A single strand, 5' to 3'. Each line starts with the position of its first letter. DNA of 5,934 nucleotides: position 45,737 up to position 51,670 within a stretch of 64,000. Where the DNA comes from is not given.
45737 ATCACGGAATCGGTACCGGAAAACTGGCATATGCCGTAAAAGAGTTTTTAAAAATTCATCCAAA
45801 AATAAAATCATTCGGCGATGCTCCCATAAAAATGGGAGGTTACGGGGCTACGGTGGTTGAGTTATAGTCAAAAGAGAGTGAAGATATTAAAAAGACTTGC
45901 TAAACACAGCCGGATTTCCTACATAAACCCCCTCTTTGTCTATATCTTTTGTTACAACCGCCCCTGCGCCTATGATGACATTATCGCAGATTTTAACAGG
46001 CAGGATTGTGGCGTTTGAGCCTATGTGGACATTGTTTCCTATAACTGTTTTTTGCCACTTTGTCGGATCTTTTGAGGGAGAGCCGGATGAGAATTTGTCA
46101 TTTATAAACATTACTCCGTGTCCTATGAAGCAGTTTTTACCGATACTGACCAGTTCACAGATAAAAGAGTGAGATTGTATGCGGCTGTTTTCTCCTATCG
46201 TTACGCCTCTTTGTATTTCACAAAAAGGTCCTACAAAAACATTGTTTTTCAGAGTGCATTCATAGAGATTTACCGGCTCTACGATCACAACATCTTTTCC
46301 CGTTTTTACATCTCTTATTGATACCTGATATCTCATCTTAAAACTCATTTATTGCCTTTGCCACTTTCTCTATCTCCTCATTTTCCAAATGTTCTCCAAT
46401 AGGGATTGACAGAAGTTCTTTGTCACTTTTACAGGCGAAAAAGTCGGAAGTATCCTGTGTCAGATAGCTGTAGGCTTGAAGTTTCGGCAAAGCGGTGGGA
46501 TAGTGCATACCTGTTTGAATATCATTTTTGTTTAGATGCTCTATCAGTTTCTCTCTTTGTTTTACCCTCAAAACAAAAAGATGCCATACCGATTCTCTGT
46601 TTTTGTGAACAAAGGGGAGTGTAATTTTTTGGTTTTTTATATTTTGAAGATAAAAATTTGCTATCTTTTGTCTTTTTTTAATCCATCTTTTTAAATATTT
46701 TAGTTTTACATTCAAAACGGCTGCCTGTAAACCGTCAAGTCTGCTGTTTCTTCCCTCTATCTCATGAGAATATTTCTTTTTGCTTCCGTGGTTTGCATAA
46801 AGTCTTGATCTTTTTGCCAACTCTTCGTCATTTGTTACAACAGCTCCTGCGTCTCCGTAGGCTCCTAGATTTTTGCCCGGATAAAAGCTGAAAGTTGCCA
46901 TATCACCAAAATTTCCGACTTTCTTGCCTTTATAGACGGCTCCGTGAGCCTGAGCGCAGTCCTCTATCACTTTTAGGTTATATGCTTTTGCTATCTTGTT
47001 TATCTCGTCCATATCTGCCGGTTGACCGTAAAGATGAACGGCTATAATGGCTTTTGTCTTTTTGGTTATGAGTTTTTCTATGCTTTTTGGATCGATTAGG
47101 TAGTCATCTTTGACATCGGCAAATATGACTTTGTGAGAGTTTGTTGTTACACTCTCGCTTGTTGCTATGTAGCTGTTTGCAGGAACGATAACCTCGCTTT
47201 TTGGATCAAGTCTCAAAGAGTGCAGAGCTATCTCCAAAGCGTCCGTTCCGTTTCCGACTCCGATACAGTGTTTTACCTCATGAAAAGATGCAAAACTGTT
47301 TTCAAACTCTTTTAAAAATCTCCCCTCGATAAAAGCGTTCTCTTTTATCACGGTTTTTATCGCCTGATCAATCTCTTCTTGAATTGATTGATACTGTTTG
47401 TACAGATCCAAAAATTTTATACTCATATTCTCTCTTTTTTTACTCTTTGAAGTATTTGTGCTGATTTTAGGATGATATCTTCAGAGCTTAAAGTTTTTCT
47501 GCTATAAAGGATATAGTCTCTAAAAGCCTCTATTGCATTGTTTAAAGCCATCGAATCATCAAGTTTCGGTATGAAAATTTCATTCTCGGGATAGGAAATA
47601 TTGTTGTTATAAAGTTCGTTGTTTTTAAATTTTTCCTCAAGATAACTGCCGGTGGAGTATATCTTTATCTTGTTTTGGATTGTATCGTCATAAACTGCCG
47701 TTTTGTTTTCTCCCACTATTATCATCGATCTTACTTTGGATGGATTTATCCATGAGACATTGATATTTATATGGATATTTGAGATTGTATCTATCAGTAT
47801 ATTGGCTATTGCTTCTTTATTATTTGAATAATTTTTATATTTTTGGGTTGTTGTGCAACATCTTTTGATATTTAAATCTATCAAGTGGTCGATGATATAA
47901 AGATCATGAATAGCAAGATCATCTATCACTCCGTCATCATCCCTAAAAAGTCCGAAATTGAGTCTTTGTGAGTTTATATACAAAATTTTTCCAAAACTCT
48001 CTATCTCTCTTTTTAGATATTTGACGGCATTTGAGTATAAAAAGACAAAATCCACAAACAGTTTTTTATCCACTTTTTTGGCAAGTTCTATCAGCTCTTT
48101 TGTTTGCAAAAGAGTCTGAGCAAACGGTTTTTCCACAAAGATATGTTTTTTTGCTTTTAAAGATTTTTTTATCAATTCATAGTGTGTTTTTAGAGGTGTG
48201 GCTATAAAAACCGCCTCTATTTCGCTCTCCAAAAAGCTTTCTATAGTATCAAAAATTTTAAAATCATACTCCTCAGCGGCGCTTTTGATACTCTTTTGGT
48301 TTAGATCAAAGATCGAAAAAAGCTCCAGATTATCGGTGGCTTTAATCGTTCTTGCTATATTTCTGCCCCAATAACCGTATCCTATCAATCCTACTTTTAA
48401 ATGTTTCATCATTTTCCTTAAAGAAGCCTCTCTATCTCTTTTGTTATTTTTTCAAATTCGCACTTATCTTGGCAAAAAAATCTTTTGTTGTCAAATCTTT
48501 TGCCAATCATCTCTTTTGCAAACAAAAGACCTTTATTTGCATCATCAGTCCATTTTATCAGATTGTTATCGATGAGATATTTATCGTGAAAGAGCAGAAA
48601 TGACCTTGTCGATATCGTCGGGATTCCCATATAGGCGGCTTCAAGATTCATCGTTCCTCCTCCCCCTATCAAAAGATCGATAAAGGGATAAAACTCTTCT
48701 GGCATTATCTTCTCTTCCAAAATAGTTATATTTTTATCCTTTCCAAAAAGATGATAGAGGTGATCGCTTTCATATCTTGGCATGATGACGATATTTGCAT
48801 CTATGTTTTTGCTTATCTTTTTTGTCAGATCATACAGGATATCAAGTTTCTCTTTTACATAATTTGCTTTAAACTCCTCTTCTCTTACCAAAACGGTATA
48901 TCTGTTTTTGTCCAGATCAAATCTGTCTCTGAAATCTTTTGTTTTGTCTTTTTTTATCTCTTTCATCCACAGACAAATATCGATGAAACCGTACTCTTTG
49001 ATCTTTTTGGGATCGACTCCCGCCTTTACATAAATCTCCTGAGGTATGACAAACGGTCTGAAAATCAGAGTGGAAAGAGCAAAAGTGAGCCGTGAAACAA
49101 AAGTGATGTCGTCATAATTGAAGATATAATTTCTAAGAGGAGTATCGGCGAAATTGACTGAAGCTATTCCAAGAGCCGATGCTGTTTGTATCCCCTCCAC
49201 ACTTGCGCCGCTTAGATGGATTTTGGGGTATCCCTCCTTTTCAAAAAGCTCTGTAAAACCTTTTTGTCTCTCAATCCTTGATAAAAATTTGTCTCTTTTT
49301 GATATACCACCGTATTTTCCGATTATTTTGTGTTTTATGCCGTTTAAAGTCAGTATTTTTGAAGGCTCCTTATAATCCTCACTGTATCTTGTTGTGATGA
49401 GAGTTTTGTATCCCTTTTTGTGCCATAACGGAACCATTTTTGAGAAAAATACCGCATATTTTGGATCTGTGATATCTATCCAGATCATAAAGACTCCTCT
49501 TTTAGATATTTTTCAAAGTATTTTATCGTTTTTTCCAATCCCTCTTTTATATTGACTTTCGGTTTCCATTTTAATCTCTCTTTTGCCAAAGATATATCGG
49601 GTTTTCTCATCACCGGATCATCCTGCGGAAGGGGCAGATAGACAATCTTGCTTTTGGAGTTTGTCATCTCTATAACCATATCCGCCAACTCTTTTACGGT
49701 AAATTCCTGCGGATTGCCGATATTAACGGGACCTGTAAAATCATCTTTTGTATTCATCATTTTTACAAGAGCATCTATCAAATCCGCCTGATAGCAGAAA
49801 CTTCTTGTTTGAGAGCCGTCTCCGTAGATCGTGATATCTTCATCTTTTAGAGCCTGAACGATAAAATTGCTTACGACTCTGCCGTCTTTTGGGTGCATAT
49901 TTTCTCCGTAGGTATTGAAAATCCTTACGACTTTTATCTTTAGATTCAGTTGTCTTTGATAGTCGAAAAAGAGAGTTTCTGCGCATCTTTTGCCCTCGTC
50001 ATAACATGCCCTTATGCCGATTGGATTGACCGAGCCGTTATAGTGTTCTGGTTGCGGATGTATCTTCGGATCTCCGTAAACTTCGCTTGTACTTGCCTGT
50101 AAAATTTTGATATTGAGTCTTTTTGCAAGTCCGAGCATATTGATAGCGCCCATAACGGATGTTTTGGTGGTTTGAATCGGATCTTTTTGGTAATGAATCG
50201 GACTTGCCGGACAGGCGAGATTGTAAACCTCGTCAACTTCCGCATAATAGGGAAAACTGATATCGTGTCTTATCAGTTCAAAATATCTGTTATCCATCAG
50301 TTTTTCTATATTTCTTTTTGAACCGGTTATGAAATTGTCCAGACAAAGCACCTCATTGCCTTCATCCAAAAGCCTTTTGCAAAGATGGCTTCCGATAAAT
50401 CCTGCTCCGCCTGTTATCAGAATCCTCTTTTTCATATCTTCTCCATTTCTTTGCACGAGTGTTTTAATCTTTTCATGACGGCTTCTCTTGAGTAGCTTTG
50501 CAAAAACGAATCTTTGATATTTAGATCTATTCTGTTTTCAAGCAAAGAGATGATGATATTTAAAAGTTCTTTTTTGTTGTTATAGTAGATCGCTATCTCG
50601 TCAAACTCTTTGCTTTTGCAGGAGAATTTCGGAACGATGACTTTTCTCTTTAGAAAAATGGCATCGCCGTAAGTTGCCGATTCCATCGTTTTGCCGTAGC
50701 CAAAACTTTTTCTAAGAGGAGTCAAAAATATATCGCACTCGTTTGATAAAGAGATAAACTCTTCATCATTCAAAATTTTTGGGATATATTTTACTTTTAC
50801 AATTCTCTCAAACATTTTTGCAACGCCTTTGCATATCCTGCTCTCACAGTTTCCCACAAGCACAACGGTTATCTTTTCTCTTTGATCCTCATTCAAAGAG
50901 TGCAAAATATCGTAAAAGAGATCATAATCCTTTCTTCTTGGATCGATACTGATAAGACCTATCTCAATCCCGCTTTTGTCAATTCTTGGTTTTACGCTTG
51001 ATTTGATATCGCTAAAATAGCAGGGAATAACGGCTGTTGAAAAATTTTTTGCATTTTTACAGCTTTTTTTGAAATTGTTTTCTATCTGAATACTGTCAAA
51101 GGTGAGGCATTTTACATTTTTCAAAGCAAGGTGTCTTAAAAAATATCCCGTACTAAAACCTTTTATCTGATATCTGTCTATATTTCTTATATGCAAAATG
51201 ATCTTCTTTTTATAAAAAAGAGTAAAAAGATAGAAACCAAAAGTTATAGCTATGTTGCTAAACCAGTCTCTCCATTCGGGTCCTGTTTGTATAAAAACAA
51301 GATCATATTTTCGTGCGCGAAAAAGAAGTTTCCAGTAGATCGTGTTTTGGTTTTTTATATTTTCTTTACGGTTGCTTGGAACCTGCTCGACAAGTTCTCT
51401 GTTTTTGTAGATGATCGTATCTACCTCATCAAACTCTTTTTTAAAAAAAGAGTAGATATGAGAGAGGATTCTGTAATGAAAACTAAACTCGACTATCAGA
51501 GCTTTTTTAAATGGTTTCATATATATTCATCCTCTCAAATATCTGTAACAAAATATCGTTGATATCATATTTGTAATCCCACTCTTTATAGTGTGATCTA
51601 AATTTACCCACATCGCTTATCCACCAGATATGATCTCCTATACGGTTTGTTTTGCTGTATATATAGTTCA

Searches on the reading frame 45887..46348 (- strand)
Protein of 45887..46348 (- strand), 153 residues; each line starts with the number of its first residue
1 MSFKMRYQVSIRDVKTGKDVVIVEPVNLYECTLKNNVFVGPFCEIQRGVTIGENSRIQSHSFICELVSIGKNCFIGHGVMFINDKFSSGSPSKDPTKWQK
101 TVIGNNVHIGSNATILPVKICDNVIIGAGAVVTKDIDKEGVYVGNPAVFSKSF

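Call 16: search_protein_families(library=ncbifam, proteins=[window:45887-46348:-], max_evalue=0.001)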
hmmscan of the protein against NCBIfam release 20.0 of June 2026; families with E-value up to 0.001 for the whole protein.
window:45887-46348:- (153 aa): 50 families (the best 25 are shown)
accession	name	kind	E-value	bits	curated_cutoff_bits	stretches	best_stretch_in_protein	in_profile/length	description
TIGR03570.1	NeuD_NnaD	subfamily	8.5e-22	77.7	160.8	2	101-147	154-201/202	NeuD/PglB/VioB family sugar acetyltransferase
TIGR01173.1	glmU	equivalog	1.1e-19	70.6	366.85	2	30-143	332-435/452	bifunctional UDP-N-acetylglucosamine diphosphorylase/glucosamine-1-phosphate N-acetyltransferase GlmU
TIGR01853.1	lipid_A_lpxD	equivalog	1.1e-16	60.7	242.5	2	22-82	96-156/325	UDP-3-O-(3-hydroxymyristoyl)glucosamine N-acyltransferase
NF002060.0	PRK00892.1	subfamily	4.7e-16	58.8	207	2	30-81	113-164/345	UDP-3-O-(3-hydroxymyristoyl)glucosamine N-acyltransferase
NF041874.1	EPS_EpsC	equivalog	7.2e-16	58.3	150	1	44-148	63-162/168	serine O-acetyltransferase EpsC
NF007499.0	PRK10092.1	equivalog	3.5e-15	56.3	314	1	64-149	92-179/183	maltose O-acetyltransferase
NF010934.1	PRK14354.1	equivalog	6.1e-15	54.7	450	1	30-143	331-434/447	bifunctional UDP-N-acetylglucosamine diphosphorylase/glucosamine-1-phosphate N-acetyltransferase GlmU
NF010937.0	PRK14357.1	equivalog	1.7e-14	53.6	658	1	26-143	319-427/448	bifunctional UDP-N-acetylglucosamine diphosphorylase/glucosamine-1-phosphate N-acetyltransferase GlmU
NF007240.0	PRK09677.1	equivalog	4.8e-14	52.3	243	1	50-151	87-182/192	putative lipopolysaccharide biosynthesis O-acetyl transferase WbbJ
NF058585.1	HptprglPActTf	PfamEq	5.8e-14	52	300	1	62-147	73-154/172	heptaprenylglyceryl phosphate O-acetyltransferase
NF010933.0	PRK14353.1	equivalog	1e-13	50.7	505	1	32-144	323-425/453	bifunctional UDP-N-acetylglucosamine diphosphorylase/glucosamine-1-phosphate N-acetyltransferase GlmU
NF007076.0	PRK09527.1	equivalog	1.7e-13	50.4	347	1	102-147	133-179/203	galactoside O-acetyltransferase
NF006986.0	PRK09451.1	equivalog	1e-12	47.7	725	1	31-142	336-437/456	bifunctional UDP-N-acetylglucosamine diphosphorylase/glucosamine-1-phosphate N-acetyltransferase GlmU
TIGR03532.1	DapD_Ac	equivalog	1.1e-12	48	231.75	1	43-149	111-210/231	2,3,4,5-tetrahydropyridine-2,6-dicarboxylate N-acetyltransferase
NF007797.0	PRK10502.1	subfamily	1.1e-12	47.9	192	1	100-150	125-176/183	WcaF family extracellular polysaccharide biosynthesis acetyltransferase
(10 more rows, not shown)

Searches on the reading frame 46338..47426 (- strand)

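Call 16: search_protein_families(library=ncbifam, proteins=[window:46338-47426:-], max_evalue=0.001)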
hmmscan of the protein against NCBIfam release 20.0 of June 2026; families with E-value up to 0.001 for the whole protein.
window:46338-47426:- (362 aa): 20 families
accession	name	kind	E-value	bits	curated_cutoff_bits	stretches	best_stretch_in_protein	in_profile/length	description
TIGR03588.1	PseC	equivalog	1.9e-72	244.3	423.5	1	13-361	7-378/380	UDP-4-amino-4,6-dideoxy-N-acetyl-beta-L-altrosamine transaminase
NF008687.0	PRK11706.1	equivalog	8.1e-61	205.8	375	1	16-362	11-373/375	dTDP-4-amino-4,6-dideoxygalactose transaminase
TIGR04181.1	NHT_00031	hypoth_equivalog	2e-59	201.3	420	1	21-342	14-357/359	LegC family aminotransferase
NF008658.2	PRK11658.1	equivalog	2.4e-54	184.4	631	1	14-361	11-375/379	UDP-4-amino-4-deoxy-L-arabinose aminotransferase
TIGR02379.1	ECA_wecE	subfamily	3.6e-48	164.2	434.85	1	18-360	13-372/376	dTDP-4-amino-4,6-dideoxy-D-glucose transaminase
TIGR04427.1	PLP_DesI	equivalog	8.4e-46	156.8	650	1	34-359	50-379/390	dTDP-4-dehydro-6-deoxyglucose aminotransferase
NF011936.0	PRK15407.1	equivalog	1.4e-42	145.9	423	2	18-206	48-243/440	lipopolysaccharide biosynthesis protein RfbH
TIGR01977.1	am_tr_V_EF2568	hypoth_equivalog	1.2e-08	34.4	377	1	44-165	52-182/376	cysteine desulfurase family protein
NF005816.0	PRK07682.1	equivalog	1.7e-08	33.5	620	1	39-160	81-206/390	aminotransferase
TIGR03812.1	tyr_de_CO2_Arch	equivalog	7.5e-07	28.3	299.4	1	75-158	106-192/375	tyrosine decarboxylase MfnA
NF004975.0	PRK06348.1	equivalog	8e-07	28.4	549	1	52-156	90-201/384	pyridoxal phosphate-dependent aminotransferase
NF041364.1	GntC_guanitoxin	equivalog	2.8e-06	26.5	415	1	61-157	70-174/356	guanitoxin biosynthesis PLP-dependent (S)-gamma-hydroxy-L-arginine cyclodehydratase GntC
NF005744.0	PRK07568.1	subfamily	5.5e-06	25.4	389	1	53-174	91-218/398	pyridoxal phosphate-dependent aminotransferase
NF005817.0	PRK07683.1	equivalog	5.8e-06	25.2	575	1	56-131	95-169/387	aminotransferase A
NF004621.0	PRK05957.1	equivalog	1.1e-05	24.3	498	1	54-159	91-202/389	pyridoxal phosphate-dependent aminotransferase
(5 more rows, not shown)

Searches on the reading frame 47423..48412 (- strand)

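Call 7: search_protein_families(library=pfam, proteins=[window:47423-48412:-], max_evalue=0.001)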
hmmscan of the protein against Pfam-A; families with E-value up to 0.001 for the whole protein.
window:47423-48412:- (329 aa): 3 families
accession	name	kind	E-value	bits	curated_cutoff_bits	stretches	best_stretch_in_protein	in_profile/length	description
PF01408.29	GFO_IDH_MocA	-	1.5e-26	93.9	24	1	5-122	1-120/120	Oxidoreductase family, NAD-binding Rossmann fold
PF22725.1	GFO_IDH_MocA_C3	-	3.4e-06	27.5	27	1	158-239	41-123/124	GFO/IDH/MocA C-terminal domain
PF03807.23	F420_oxidored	-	4.8e-05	24.3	21.6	1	6-89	1-85/94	NADP oxidoreductase coenzyme F420-dependent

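Call 16: search_protein_families(library=ncbifam, proteins=[window:47423-48412:-], max_evalue=0.001)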
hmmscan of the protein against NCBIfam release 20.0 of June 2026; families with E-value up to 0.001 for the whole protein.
window:47423-48412:- (329 aa): 16 families
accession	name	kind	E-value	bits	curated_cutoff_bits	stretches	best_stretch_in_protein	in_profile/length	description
NF040723.1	UDP-GlcNAcDh_Arch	equivalog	2.3e-43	148.9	450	1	5-273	1-268/302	UDP-N-acetylglucosamine 3-dehydrogenase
TIGR04380.1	myo_inos_iolG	equivalog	1.3e-24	86.7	355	1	5-191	2-198/330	inositol 2-dehydrogenase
NF008607.0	PRK11579.1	subfamily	5.1e-19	68.5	330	1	1-148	1-150/346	oxidoreductase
NF052679.1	InsChiInosDhIolG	equivalog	4e-17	62.3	540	1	5-220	3-228/343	bifunctional inositol 2-dehydrogenase/D-chiro-inositol 1-dehydrogenase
NF052479.1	LevoglcsnDh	equivalog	1.7e-13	50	650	1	2-144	1-155/386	levoglucosan dehydrogenase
NF058563.1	BT_2159_fam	equivalog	1.8e-11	43.7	650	1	5-139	1-137/350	disaccharide 3-dehydrogenase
NF041392.1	XylDh_Gfo6_Halo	equivalog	1.6e-10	40.3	350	1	5-137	17-155/350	D-xylose 1-dehydrogenase Gfo6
NF007574.0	PRK10206.1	equivalog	5.8e-10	38.7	352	1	22-120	22-119/345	oxidoreductase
NF058561.1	BT_2158_fam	equivalog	1.9e-08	33.3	750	1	9-114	40-146/487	glycoside 3-dehydrogenase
NF009830.0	PRK13304.1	equivalog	2.8e-08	33.6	267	1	5-120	2-118/265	aspartate dehydrogenase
NF003995.0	PRK05472.2-4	subfamily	2.9e-05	23.7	126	1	3-110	82-189/213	redox-sensing transcriptional repressor Rex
TIGR01921.1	DAP-DH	equivalog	0.0002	20.7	180.6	1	2-79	1-75/324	diaminopimelate dehydrogenase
NF003251.0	PRK04207.1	equivalog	0.00026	20.2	185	0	5-59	3-57/343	type II glyceraldehyde-3-phosphate dehydrogenase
NF003990.0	PRK05472.1-4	equivalog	0.00033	20.3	233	1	3-87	83-169/214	redox-sensing transcriptional repressor Rex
NF006307.0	PRK08507.1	equivalog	0.00051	19.3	295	1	6-93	2-87/275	prephenate dehydrogenase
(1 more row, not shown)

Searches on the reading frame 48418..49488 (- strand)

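Call 7: search_protein_families(library=pfam, proteins=[window:48418-49488:-], max_evalue=0.001)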
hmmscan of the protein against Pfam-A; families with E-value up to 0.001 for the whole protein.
window:48418-49488:- (356 aa): 1 family
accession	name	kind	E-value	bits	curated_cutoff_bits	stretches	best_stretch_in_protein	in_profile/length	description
PF04007.18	DUF354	-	1.6e-36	126.6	22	1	2-334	3-326/349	Protein of unknown function (DUF354)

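Call 16: search_protein_families(library=ncbifam, proteins=[window:48418-49488:-], max_evalue=0.001)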
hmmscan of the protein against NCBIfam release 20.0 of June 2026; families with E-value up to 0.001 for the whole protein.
window:48418-49488:- (356 aa): 0 families

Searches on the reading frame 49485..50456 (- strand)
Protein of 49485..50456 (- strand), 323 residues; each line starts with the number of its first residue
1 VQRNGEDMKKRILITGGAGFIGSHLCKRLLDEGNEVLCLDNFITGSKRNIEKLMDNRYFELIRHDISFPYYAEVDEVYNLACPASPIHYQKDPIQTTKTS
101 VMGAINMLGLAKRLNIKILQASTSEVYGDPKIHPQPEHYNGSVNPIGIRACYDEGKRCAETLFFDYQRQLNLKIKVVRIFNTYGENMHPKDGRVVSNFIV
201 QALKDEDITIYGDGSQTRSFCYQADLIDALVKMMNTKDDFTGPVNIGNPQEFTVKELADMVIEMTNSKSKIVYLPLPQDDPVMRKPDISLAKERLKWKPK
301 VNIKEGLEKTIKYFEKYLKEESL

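Call 7: search_protein_families(library=pfam, proteins=[window:49485-50456:-], max_evalue=0.001)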
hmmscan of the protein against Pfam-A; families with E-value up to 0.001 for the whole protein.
window:49485-50456:- (323 aa): 6 families
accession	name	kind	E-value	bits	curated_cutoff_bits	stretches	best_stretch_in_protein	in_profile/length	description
PF01370.27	Epimerase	-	2.2e-48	165.2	20.9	1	12-247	1-240/240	NAD dependent epimerase/dehydratase family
PF16363.11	GDP_Man_Dehyd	-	1.2e-47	163.4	27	1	13-310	1-332/332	GDP-mannose 4,6 dehydratase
PF07993.18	NAD_binding_4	-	1.4e-08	34.7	20.1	0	73-198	88-220/258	Male sterility protein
PF01073.25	3Beta_HSD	-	1.8e-08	34.2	22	1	13-231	1-226/280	3-beta hydroxysteroid dehydrogenase/isomerase family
PF04321.23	RmlD_sub_bind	-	5.1e-07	29.5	27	1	11-272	2-238/287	RmlD substrate binding domain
PF02719.21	Polysacc_synt_2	-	2e-06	27.6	20.2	0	12-53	1-42/293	Polysaccharide biosynthesis protein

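Call 16: search_protein_families(library=ncbifam, proteins=[window:49485-50456:-], max_evalue=0.001)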
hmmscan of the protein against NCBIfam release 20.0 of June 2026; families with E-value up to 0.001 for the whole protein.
window:49485-50456:- (323 aa): 27 families (the best 25 are shown)
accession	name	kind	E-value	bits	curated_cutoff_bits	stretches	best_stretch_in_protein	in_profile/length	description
TIGR01181.1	dTDP_gluc_dehyt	equivalog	5.4e-37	127.6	365.1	1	11-316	1-313/321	dTDP-glucose 4,6-dehydratase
NF008872.0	PRK11908.1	equivalog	1.8e-33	116.1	294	1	10-320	2-341/349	bifunctional UDP-4-keto-pentose/UDP-xylose synthase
TIGR04180.1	EDH_00030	hypoth_equivalog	1.1e-32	113.3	475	1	12-300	1-295/297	NAD-dependent 4,6-dehydratase LegB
NF005998.1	PRK08125.1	equivalog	5e-31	107.8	777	1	8-314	314-649/649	bifunctional UDP-4-amino-4-deoxy-L-arabinose formyltransferase/UDP-glucuronic acid oxidase ArnA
TIGR01179.1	galE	equivalog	3.1e-29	101.8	262.3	1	11-311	1-322/332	UDP-glucose 4-epimerase GalE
NF011728.1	PRK15181.1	equivalog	2.2e-27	96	760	1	9-314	15-337/348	Vi polysaccharide biosynthesis UDP-N-acetylglucosaminuronic acid C-4 epimerase TviC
TIGR02197.1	heptose_epim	equivalog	1.9e-24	86.4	274.6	1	12-312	1-311/316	ADP-glyceromanno-heptose 6-epimerase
NF047922.1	GDPFucSynFcl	equivalog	1.8e-18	67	500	1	9-316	2-303/308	GDP-L-fucose synthase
NF007490.0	PRK10084.1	subfamily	5e-17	61.9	649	1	11-314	2-334/361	dTDP-glucose 4,6-dehydratase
NF007582.0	PRK10217.1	equivalog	5.7e-16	58.5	698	1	10-314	2-331/355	dTDP-glucose 4,6-dehydratase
NF007956.0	PRK10675.1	subfamily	1.1e-13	51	394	1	11-313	2-328/338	UDP-glucose 4-epimerase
TIGR02622.1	CDP_4_6_dhtase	equivalog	1.1e-13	51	278.45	1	9-321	4-338/352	CDP-glucose 4,6-dehydratase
NF041015.1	UDPsulfquin_syn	equivalog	4e-13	49.1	575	2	192-275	236-320/384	UDP-sulfoquinovose synthase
NF008360.0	PRK11150.1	equivalog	4.5e-11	42.5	452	1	12-278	2-266/310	ADP-glyceromanno-heptose 6-epimerase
TIGR01777.1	yfcH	hypoth_equivalog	7.2e-11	42.2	207.35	2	12-44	1-33/292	TIGR01777 family oxidoreductase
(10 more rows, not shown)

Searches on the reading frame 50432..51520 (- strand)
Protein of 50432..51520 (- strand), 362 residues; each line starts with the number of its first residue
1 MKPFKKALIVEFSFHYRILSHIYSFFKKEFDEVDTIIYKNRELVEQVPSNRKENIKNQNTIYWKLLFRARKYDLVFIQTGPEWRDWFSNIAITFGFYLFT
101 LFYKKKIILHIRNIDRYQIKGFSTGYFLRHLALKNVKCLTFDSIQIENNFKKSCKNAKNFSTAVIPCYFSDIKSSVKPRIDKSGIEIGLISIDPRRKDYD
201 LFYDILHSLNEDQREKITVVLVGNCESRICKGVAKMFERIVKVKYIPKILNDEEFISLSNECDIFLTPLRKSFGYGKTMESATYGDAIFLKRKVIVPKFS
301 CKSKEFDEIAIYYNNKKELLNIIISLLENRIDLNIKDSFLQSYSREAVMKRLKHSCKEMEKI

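Call 7: search_protein_families(library=pfam, proteins=[window:50432-51520:-], max_evalue=0.001)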
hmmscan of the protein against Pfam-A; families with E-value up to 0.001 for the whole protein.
window:50432-51520:- (362 aa): 0 families

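Call 16: search_protein_families(library=ncbifam, proteins=[window:50432-51520:-], max_evalue=0.001)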
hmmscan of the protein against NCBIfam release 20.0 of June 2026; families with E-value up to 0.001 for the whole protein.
window:50432-51520:- (362 aa): 0 families

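Call 52: search_protein_families(library=pfam, proteins=[window:50432-51520:-], max_evalue=0.01)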
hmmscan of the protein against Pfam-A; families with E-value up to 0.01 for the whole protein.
window:50432-51520:- (362 aa): 2 families
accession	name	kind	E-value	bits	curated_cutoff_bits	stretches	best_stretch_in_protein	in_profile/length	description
PF07011.16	Elf4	-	0.0011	19.2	27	1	21-57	5-41/83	Early Flowering 4 domain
PF00534.26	Glycos_transf_1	-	0.004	17.2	26.4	1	193-330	24-159/172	Glycosyl transferases group 1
